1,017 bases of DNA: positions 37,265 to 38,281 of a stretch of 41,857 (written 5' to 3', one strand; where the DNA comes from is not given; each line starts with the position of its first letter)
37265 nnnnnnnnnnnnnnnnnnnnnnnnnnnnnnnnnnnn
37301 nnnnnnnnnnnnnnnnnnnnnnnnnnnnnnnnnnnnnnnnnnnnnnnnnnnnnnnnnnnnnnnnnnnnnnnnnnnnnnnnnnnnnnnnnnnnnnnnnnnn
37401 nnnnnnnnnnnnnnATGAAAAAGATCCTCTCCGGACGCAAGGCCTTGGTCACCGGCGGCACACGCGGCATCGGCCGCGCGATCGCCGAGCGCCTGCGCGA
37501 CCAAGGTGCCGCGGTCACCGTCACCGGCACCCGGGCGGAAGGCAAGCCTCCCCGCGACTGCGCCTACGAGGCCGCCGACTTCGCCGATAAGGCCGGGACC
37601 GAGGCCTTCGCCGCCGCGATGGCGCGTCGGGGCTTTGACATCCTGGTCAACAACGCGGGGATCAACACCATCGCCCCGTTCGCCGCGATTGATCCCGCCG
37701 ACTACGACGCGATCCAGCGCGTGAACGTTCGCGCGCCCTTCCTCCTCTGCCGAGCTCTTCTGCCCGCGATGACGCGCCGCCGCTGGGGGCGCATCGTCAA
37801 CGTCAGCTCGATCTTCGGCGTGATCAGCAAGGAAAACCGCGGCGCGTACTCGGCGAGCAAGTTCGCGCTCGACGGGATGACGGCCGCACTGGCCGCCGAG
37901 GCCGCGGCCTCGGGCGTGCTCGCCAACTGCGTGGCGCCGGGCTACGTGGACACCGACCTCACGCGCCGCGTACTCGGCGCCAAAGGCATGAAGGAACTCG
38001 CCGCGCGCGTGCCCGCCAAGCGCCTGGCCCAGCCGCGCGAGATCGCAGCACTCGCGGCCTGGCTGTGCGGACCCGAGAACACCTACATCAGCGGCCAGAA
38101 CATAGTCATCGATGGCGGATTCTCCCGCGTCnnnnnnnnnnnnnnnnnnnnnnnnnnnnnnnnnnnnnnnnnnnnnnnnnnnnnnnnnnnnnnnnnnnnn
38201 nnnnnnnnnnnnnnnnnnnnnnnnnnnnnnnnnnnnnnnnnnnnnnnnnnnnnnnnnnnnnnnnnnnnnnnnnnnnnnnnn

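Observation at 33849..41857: Eight translationally coupled genes (kpsF, HpcH-type aldolase, kdsB-like, Gfo/Idh/MocA, SDR, dehydroquinate-synthase-like, 2-hydroxyacid DH, putative transferase): candidate pathway to a non-canonical CMP-activated 3-deoxy-ulosonic, possibly carbocyclic, sugar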

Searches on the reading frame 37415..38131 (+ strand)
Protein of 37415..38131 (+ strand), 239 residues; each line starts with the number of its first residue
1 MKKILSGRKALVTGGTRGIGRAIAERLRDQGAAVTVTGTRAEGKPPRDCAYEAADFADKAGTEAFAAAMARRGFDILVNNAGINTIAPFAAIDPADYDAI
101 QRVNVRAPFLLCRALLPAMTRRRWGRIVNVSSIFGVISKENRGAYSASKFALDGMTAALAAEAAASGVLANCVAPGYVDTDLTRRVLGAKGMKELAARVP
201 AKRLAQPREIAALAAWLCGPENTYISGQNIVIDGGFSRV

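Call 7: search_protein_families(library=pfam, proteins=[window:37415-38131:+], max_evalue=0.001)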
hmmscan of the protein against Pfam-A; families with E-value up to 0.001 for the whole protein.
window:37415-38131:+ (239 aa): 6 families
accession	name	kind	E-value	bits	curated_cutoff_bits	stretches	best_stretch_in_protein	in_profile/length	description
PF13561.12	adh_short_C2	-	1.2e-49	169.4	27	1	17-237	6-236/236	Enoyl-(Acyl carrier protein) reductase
PF00106.31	adh_short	-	4e-45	154.1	26.6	1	9-185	2-189/195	short chain dehydrogenase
PF01370.27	Epimerase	-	6.2e-10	39.3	20.9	1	10-185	1-184/240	NAD dependent epimerase/dehydratase family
PF08659.16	KR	-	2.5e-08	34.5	22.6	1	11-166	4-170/180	KR domain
PF23441.1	SDR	-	5.6e-05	23.1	27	1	73-193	90-209/258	SDR-like rossmann domain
PF13460.12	NAD_binding_10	-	0.00048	20.5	27.2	1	14-166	1-128/184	NAD(P)H-binding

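Call 8: search_protein_families(library=ncbifam, proteins=[window:37415-38131:+], max_evalue=0.001)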
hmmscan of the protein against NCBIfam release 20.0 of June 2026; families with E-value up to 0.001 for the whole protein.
window:37415-38131:+ (239 aa): 221 families (the best 25 are shown)
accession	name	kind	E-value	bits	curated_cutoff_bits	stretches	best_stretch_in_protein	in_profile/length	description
NF009466.0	PRK12826.1-2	subfamily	1.7e-59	201.3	222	1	7-235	3-243/248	3-oxoacyl-ACP reductase FabG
NF005559.1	PRK07231.1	subfamily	1.7e-54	185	215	1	5-236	2-247/249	glucose 1-dehydrogenase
TIGR01830.1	3oxo_ACP_reduc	equivalog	1e-53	182.5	297.75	1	10-236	1-238/239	3-oxoacyl-[acyl-carrier-protein] reductase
TIGR01963.1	PHB_DH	subfamily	4.3e-50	170.3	307.05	1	8-236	2-252/255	3-hydroxybutyrate dehydrogenase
NF009093.0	PRK12429.1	subfamily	3.6e-49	167.4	258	1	5-236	3-256/259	3-hydroxybutyrate dehydrogenase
NF004197.0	PRK05653.1-1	equivalog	4.2e-49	167.4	332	1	1-236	1-246/249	3-oxoacyl-ACP reductase FabG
NF005309.0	PRK06841.1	subfamily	8.2e-49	166.4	286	1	5-237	13-253/255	GolD/DthD family dehydrogenase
TIGR01829.1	AcAcCoA_reduct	subfamily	1.3e-48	165.8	302.1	1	9-236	2-240/242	acetoacetyl-CoA reductase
NF047420.2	EF_P_mod_YmfI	equivalog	1.5e-48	165.6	238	1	10-236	2-235/236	elongation factor P 5-aminopentanone reductase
NF005753.0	PRK07577.1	equivalog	5.1e-48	163.7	310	1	7-237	3-233/237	SDR family oxidoreductase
NF004198.0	PRK05653.1-3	equivalog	6.9e-48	163.3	296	1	2-236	2-246/248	3-oxoacyl-ACP reductase FabG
NF009464.0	PRK12824.1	subfamily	1.2e-47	162.7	269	1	8-236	3-242/245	3-oxoacyl-ACP reductase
NF009547.0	PRK12936.1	subfamily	1.3e-47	162.4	436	1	5-237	4-243/245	3-ketoacyl-(acyl-carrier-protein) reductase NodG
NF005893.0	PRK07856.1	equivalog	2.7e-47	161.2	255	1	5-235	7-240/255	SDR family oxidoreductase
NF004791.0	PRK06138.1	equivalog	1.2e-46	159.1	312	1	5-237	3-250/252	SDR family oxidoreductase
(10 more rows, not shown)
